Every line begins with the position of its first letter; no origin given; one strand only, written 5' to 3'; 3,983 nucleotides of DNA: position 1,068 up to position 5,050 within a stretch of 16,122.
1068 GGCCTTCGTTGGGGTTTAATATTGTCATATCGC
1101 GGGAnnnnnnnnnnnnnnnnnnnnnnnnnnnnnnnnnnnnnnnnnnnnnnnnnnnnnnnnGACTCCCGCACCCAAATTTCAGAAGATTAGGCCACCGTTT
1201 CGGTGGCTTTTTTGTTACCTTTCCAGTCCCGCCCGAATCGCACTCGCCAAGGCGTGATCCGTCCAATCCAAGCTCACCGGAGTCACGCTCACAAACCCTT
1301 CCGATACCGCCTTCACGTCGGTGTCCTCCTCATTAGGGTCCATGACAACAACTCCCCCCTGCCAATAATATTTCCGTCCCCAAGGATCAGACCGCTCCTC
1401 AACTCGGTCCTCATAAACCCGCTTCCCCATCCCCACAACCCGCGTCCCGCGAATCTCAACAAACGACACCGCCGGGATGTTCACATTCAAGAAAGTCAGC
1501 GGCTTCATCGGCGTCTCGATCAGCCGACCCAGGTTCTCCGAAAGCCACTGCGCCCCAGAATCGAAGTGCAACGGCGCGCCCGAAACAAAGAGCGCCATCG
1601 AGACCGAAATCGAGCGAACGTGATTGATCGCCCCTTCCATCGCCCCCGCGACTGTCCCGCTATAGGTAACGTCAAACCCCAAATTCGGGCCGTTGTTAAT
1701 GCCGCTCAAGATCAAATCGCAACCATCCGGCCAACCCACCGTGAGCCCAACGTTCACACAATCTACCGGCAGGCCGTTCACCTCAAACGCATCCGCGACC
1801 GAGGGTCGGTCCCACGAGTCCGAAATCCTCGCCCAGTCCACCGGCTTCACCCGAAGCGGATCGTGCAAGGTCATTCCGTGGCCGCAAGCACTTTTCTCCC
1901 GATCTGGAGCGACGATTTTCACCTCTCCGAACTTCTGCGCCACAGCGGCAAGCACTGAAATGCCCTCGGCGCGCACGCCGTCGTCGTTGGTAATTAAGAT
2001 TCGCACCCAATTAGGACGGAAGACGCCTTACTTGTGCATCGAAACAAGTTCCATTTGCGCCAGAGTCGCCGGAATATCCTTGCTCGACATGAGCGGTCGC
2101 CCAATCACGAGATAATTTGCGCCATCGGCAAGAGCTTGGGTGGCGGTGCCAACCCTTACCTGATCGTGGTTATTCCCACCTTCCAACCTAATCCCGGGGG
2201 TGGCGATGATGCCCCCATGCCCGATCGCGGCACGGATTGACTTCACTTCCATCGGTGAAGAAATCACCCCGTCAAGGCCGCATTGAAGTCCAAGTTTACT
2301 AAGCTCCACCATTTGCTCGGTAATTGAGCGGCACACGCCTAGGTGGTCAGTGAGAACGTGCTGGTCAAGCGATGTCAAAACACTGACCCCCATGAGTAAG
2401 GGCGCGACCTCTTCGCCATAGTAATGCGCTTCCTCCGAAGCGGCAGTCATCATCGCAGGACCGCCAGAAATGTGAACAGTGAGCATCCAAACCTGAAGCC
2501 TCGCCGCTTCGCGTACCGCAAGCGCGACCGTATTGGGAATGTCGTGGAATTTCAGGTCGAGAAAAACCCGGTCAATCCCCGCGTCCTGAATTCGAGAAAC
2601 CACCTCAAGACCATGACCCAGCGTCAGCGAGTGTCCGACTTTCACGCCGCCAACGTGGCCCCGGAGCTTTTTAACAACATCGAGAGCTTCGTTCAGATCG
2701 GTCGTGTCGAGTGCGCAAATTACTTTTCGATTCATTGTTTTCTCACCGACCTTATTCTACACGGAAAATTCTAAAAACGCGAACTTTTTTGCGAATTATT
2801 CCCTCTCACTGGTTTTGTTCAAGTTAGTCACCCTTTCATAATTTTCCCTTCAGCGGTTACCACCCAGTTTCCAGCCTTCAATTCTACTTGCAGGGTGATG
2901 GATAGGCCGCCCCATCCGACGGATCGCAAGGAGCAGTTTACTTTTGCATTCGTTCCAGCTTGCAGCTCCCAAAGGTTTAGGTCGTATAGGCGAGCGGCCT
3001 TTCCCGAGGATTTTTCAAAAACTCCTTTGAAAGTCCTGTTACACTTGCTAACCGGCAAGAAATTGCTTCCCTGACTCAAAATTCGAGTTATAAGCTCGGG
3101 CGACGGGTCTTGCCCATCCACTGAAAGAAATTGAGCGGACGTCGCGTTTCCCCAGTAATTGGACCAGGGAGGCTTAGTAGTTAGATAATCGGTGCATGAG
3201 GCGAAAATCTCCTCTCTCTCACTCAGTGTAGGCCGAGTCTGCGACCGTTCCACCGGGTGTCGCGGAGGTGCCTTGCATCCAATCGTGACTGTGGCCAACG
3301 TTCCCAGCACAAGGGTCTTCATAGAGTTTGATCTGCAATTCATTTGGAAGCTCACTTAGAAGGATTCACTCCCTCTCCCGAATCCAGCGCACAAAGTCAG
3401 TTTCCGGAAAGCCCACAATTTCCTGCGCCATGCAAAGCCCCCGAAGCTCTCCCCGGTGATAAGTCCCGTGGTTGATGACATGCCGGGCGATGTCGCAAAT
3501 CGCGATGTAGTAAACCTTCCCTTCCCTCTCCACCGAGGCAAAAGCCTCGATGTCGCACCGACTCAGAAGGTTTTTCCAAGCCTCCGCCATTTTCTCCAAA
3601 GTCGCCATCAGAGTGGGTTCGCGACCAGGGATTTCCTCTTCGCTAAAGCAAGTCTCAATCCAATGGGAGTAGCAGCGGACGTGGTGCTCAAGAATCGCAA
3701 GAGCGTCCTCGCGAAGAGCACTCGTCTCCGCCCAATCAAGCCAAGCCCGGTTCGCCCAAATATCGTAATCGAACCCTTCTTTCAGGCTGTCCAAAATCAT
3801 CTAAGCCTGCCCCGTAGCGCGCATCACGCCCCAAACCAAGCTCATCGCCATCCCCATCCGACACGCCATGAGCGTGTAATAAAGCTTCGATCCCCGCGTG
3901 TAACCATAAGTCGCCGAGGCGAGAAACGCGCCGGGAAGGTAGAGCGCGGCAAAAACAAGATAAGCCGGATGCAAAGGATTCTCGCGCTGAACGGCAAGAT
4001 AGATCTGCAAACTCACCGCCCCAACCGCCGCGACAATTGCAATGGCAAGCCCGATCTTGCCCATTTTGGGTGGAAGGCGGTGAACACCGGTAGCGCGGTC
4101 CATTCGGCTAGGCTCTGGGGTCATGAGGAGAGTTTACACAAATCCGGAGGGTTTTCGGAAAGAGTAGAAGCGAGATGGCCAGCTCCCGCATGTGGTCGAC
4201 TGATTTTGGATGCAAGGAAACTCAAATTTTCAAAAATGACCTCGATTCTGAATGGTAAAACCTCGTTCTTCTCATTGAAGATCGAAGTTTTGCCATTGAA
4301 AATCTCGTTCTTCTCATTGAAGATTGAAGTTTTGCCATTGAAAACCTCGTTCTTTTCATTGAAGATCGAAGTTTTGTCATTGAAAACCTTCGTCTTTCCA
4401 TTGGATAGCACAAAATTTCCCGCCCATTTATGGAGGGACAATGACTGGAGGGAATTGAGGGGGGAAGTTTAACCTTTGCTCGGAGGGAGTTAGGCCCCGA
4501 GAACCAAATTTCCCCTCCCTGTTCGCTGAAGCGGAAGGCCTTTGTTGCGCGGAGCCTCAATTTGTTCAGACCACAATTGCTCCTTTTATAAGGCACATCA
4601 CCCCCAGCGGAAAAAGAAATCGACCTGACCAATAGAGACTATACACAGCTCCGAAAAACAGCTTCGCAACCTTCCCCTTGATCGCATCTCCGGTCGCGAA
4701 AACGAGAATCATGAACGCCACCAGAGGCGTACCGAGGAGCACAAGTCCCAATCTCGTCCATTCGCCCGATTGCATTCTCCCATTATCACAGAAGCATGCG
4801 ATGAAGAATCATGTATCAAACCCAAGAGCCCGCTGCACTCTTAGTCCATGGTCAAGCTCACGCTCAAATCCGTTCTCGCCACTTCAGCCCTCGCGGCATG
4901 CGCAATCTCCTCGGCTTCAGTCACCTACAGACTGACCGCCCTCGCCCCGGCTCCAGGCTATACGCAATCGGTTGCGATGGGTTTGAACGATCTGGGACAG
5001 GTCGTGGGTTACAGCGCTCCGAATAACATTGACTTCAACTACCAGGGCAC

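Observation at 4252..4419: Array of ~8 alternating palindromic sites with 21-bp periodicity in a 720-bp divergent intergenic region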

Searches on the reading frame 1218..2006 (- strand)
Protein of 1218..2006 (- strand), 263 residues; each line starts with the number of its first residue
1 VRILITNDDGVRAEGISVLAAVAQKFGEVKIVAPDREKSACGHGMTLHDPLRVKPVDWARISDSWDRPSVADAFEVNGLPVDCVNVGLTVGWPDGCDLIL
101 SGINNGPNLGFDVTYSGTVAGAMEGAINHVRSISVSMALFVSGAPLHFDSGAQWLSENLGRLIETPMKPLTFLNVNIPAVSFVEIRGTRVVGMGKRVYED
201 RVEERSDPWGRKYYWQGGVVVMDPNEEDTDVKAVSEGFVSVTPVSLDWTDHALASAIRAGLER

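Call 34: search_protein_families(library=pfam, proteins=[window:1218-2006:-], max_evalue=0.001)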
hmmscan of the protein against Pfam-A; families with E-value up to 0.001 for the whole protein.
window:1218-2006:- (263 aa): 1 family
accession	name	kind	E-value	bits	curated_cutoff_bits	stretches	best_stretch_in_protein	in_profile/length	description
PF01975.23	SurE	-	1.9e-53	181.5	22.1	1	3-199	1-188/189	Survival protein SurE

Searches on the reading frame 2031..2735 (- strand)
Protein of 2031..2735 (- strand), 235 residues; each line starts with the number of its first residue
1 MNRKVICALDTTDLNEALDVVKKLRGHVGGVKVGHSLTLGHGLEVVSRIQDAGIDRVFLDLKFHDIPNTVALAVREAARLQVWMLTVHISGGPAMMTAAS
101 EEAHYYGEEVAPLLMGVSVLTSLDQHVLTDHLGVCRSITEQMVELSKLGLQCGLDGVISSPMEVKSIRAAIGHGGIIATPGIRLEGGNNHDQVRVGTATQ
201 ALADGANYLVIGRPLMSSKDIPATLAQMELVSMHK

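Call 34: search_protein_families(library=pfam, proteins=[window:2031-2735:-], max_evalue=0.001)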
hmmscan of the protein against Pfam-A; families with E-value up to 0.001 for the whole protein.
window:2031-2735:- (235 aa): 1 family
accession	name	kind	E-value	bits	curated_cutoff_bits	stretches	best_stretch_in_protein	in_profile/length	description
PF00215.30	OMPdecase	-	2.7e-48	165.2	27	1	4-225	2-218/221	Orotidine 5'-phosphate decarboxylase / HUMPS family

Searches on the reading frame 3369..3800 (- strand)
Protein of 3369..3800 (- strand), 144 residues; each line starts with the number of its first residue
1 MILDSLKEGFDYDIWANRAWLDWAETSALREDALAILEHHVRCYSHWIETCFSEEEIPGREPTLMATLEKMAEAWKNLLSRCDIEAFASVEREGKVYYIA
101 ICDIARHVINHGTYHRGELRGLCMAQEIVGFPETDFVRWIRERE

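Call 8: search_protein_families(library=pfam, proteins=[window:3369-3800:-], max_evalue=0.1)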
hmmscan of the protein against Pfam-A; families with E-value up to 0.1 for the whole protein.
window:3369-3800:- (144 aa): 2 families
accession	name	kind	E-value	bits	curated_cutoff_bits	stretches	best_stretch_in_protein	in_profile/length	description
PF05163.17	DinB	-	0.048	14.1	23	0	104-119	123-138/165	DinB family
PF12867.12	DinB_2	-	0.081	13.8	24.8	0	58-118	67-127/128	DinB superfamily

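Call 21: find_homologous_proteins(query=window:3369-3800:-)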
Query window:3369-3800:- (144 aa): 183 proteins with E <= 0.001 among 207 candidates; the best 120 are listed.
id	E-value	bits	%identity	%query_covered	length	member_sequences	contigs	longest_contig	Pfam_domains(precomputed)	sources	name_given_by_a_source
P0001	1.5e-88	312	94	100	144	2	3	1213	-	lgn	-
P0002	7.0e-36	141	48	98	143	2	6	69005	PF05163.18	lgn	-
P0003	9.2e-36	141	45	97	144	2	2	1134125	PF05163.18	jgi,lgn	-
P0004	5.6e-34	135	46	95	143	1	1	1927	PF05163.18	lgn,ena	-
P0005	8.1e-34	135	45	96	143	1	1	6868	PF05163.18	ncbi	-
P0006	2.3e-33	133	47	96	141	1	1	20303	PF05163.18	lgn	-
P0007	6.6e-33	132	46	99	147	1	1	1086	PF05163.18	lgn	-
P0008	5.5e-31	125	46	97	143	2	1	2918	PF05163.18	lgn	-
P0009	1.1e-29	121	47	95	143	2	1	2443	PF12867.13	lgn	-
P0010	2.1e-29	120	39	94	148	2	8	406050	PF05163.18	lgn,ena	-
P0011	1.5e-28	117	43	94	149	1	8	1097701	PF05163.18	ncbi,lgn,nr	ncbi:MAG: hypothetical protein JNJ45_03785 [Chthonomonas sp.]|nr:hypothetical protein [Chthonomonas 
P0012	4.0e-28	116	40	97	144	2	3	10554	PF05163.18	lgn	-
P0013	1.3e-27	114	40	96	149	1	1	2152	PF12867.13,PF05163.18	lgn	-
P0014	1.4e-27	114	44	97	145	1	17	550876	-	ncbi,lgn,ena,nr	ncbi:MAG TPA: hypothetical protein PLL78_02280 [Fimbriimonadaceae bacterium]|nr:hypothetical protein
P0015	1.2e-25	108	45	97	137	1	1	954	PF12867.13,PF05163.18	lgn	-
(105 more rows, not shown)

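Call 22: find_encoding_contigs(protein=P0001, flank=10000, max_places=10)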
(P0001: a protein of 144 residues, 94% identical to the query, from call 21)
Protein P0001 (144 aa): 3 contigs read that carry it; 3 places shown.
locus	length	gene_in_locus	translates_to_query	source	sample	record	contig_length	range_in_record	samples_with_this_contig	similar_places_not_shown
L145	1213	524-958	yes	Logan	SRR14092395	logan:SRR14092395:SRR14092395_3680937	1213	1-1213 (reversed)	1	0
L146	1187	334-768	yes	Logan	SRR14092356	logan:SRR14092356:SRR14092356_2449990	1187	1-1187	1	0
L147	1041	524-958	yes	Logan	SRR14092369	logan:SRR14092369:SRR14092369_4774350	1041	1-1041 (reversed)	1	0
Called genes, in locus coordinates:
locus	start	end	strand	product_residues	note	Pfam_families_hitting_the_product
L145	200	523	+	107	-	-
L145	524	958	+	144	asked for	-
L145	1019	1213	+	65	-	?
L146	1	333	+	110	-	?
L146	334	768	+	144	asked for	-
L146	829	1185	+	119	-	?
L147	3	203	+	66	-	?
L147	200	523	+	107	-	-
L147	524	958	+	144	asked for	-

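Call 23: find_encoding_contigs(protein=P0002, flank=6000, max_places=4)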
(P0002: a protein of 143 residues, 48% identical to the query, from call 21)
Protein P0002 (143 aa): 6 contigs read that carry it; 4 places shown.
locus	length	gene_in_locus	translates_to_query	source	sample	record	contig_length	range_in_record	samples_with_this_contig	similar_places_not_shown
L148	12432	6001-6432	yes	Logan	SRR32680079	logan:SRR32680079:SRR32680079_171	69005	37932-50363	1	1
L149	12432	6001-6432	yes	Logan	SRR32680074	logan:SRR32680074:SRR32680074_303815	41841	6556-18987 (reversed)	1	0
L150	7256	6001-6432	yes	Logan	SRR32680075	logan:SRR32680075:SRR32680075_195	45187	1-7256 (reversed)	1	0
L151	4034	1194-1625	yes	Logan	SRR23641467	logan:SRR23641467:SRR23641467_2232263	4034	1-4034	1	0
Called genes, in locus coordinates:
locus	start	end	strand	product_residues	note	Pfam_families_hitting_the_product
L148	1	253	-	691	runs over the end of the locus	PF04851:ResIII, PF17757:UvrB_inter, PF27431:UvrB_3rd, PF00271:Helicase_C, PF12344:UvrB, PF02151:UVR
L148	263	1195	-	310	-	PF00582:Usp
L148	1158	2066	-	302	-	PF01791:DeoC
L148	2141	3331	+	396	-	PF00764:Arginosuc_synth, PF20979:Arginosuc_syn_C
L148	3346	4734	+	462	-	PF00206:Lyase_1, PF14698:ASL_C2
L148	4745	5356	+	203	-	PF00300:His_Phos_1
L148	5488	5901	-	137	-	PF00892:EamA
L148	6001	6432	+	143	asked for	PF05163:DinB (faint)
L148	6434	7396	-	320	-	PF00144:Beta-lactamase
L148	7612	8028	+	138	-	PF04993:TfoX_N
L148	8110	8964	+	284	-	PF02826:2-Hacid_dh_C (weak), PF02153:PDH_N, PF20463:PDH_C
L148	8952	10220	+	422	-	PF00275:EPSP_synthase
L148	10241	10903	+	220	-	PF02224:Cytidylate_kin, PF13189:Cytidylate_kin2, PF13238:AAA_18 (weak), PF01202:SKI (faint), PF13207:AAA_17 (faint)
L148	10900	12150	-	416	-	PF02812:ELFV_dehydrog_N, PF00208:ELFV_dehydrog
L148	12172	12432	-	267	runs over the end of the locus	PF01148:CTP_transf_1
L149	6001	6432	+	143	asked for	PF05163:DinB (faint)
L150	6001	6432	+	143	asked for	PF05163:DinB (faint)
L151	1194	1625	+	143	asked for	PF05163:DinB (faint)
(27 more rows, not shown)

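Call 24: find_encoding_contigs(protein=P0003, flank=6000, max_places=4)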
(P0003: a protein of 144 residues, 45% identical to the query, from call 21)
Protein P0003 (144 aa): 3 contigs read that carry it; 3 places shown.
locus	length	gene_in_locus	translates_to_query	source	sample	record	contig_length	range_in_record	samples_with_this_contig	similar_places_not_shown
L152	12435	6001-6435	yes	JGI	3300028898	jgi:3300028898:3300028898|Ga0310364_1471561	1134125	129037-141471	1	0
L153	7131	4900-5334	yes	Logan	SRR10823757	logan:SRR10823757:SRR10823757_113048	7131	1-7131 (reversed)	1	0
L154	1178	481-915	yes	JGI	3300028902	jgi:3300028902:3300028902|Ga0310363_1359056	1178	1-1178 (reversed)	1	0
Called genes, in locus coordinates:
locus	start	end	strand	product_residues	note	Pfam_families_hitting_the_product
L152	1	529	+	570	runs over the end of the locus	PF10396:TrmE_N, PF12631:MnmE_helical, PF01926:MMR_HSR1, PF02421:FeoB_N (weak)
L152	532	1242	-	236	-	PF17131:TP_0789-like (faint)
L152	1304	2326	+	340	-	-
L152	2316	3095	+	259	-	-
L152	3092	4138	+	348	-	-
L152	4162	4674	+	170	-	PF00719:Pyrophosphatase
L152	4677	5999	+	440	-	PF01979:Amidohydro_1, PF12890:DHOase (weak), PF07969:Amidohydro_3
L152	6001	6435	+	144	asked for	PF05163:DinB (faint)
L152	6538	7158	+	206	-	PF07589:PEP_exosort_dom (weak)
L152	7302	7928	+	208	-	PF07589:PEP_exosort_dom (weak)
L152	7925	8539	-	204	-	-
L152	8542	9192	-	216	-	PF04002:RadC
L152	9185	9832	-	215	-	PF07719:TPR_2 (faint), PF13371:TPR_9 (faint), PF13432:TPR_16 (faint), PF13428:TPR_14 (faint), PF13181:TPR_8 (faint), PF14559:TPR_19 (weak)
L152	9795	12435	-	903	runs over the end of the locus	PF00133:tRNA-synt_1, PF09334:tRNA-synt_1g, PF13603:tRNA-synt_1_2, PF00133:tRNA-synt_1 (weak), PF08264:Anticodon_1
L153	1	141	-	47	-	?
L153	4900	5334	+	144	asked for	PF05163:DinB (faint)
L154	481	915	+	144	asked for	PF05163:DinB (faint)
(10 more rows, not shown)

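Call 58: search_protein_families(library=ncbifam, proteins=[window:3369-3800:-], max_evalue=0.01)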
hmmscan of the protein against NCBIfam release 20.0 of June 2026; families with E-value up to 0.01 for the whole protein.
window:3369-3800:- (144 aa): 0 families

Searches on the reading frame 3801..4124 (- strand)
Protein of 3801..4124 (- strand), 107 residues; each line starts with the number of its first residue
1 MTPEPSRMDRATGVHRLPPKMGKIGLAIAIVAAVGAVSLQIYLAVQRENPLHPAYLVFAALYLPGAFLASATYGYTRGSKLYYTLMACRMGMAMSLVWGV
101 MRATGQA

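Call 8: search_protein_families(library=pfam, proteins=[window:3804-4124:-], max_evalue=0.1)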
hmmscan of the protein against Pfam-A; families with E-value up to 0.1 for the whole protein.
window:3804-4124:- (107 aa): 1 family
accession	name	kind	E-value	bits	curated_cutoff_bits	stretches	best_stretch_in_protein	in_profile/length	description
PF24417.1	DUF7549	-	0.056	13.7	27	1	27-100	87-159/166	Family of unknown function (DUF7549)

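Call 11: find_encoding_contigs(protein=window:3801-4124:-, flank=10000, max_places=10)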
Protein window:3801-4124:- (107 aa): no gene with exactly this product is on record in the collection.

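Call 35: find_homologous_proteins(query=window:3804-4124:-, max_evalue=0.01)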
Query window:3804-4124:- (107 aa): 1 proteins with E <= 0.01 among 12 candidates.
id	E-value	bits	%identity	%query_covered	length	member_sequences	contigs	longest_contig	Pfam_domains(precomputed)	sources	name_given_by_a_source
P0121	6.3e-63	227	100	100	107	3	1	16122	-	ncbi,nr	ncbi:MAG: hypothetical protein K8R88_10960 [Armatimonadetes bacterium]|nr:hypothetical protein [Arma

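Call 37: find_encoding_contigs(protein=P0121, flank=10000, max_places=10)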
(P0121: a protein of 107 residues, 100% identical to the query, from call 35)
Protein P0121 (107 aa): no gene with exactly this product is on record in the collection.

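Call 38: list_cluster_members(proteins=[P0121, P0001])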
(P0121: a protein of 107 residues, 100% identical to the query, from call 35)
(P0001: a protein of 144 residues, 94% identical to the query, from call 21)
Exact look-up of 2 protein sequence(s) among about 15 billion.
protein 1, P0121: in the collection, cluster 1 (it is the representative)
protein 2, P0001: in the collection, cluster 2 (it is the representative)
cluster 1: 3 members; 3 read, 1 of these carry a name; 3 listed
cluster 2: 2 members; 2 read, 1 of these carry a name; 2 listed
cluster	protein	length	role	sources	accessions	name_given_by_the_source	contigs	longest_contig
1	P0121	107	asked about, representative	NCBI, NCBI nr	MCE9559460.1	MAG: hypothetical protein K8R88_10960 [Armatimonadetes bacterium] | hypothetical protein [Armatimonadota bacterium]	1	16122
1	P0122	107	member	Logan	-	-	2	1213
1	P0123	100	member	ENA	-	-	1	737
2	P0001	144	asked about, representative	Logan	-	-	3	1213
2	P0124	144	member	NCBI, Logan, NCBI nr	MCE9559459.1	MAG: hypothetical protein K8R88_10955 [Armatimonadetes bacterium] | hypothetical protein [Armatimonadota bacterium]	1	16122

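Call 39: find_encoding_contigs(protein=P0123, flank=10000, max_places=10)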
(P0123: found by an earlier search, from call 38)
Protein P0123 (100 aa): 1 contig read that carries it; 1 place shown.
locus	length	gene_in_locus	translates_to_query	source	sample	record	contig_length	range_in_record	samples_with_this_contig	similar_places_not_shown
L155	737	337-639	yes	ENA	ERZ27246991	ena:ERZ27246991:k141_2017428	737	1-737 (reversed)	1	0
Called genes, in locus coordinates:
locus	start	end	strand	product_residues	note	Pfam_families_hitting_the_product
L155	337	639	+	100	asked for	-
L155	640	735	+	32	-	?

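Call 40: find_encoding_contigs(protein=P0122, flank=10000, max_places=10)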
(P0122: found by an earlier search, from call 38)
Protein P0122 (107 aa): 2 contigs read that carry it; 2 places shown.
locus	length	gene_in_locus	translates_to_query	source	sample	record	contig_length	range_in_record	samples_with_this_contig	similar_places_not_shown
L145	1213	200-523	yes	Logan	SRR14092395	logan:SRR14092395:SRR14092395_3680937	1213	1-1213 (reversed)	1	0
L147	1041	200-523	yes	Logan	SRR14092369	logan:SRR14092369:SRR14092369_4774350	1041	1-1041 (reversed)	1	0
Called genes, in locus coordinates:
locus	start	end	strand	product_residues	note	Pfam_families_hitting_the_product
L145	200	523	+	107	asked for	-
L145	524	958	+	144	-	-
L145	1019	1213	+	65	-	?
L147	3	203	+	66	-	?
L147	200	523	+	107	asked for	-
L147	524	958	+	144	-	-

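Call 58: search_protein_families(library=ncbifam, proteins=[window:3804-4124:-], max_evalue=0.01)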
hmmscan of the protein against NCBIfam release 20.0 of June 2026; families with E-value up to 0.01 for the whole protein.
window:3804-4124:- (107 aa): 0 families

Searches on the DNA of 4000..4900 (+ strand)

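Call 31: search_rna_families(source=window, start=4000, end=4900, threshold=evalue, max_evalue=10)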
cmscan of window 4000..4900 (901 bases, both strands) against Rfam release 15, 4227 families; matches with E-value up to 10: 13.
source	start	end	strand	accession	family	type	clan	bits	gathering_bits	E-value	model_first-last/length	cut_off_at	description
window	4242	4304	-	RF03621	MIR4245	Gene; miRNA;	-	30.9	74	0.0028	1-128/128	no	MIR4245 microRNA precursor family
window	4279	4347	-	RF00150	SNORD42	Gene; snRNA; snoRNA; CD-box;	-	24.4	39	0.27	1-68/68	no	Small nucleolar RNA SNORD42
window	4312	4364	+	RF00979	mir-553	Gene; miRNA;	-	19.6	82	0.88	1-62/62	no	mir-553 microRNA precursor family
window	4700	4764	-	RF00236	ctRNA_pGA1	Gene; antisense;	-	18.2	45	0.69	1-79/79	no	ctRNA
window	4220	4297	+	RF02495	ohsC_RNA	Gene; antitoxin;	-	17.6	50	9.1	1-77/77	no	Oppression of Hydrophobic ORF by sRNA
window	4257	4291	-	RF01459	rliE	Gene; sRNA;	-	17.2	90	3.7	145-181/222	no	Listeria sRNA rliE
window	4252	4332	+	RF02512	PYLIS_5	Cis-reg;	-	16.3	60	9.8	1-100/100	no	Pyrrolysine insertion sequence transposase 1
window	4340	4420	-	RF04152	mir-3618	Gene; miRNA;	-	16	99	4.6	1-88/88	no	mir-3618 microRNA precursor family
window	4285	4390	-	RF04095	MIR9746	Gene; miRNA;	-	16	79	6.4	1-110/110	no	MIR9746 microRNA precursor family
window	4256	4292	-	RF04254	mir-1677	Gene; miRNA;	-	15.4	84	8.4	1-76/76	no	mir-1677 microRNA precursor family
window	4253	4295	-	RF03866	mir-1889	Gene; miRNA;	-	15.1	80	3.9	1-128/128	no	mir-1889 microRNA precursor family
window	4257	4390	-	RF01822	RsaJ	Gene; sRNA;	-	14.2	100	1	1-287/287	no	RNA Staph. aureus A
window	4879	4894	-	RF01125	sR4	Gene; snRNA; snoRNA; CD-box;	-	11.8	50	8.2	41-56/56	no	Small nucleolar RNA sR4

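Call 56: search_dna_similar(query=window:4230-4425:+, collection=plasmids, mode=distant, max_evalue=0.01, max_rows=15)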
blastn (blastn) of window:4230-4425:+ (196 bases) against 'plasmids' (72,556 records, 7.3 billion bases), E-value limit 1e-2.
No match.

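Call 57: search_dna_similar(query=window:4230-4425:+, collection=phages, mode=distant, max_evalue=0.01, max_rows=15)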
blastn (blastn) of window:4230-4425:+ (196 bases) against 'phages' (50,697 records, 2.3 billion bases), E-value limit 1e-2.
No match.
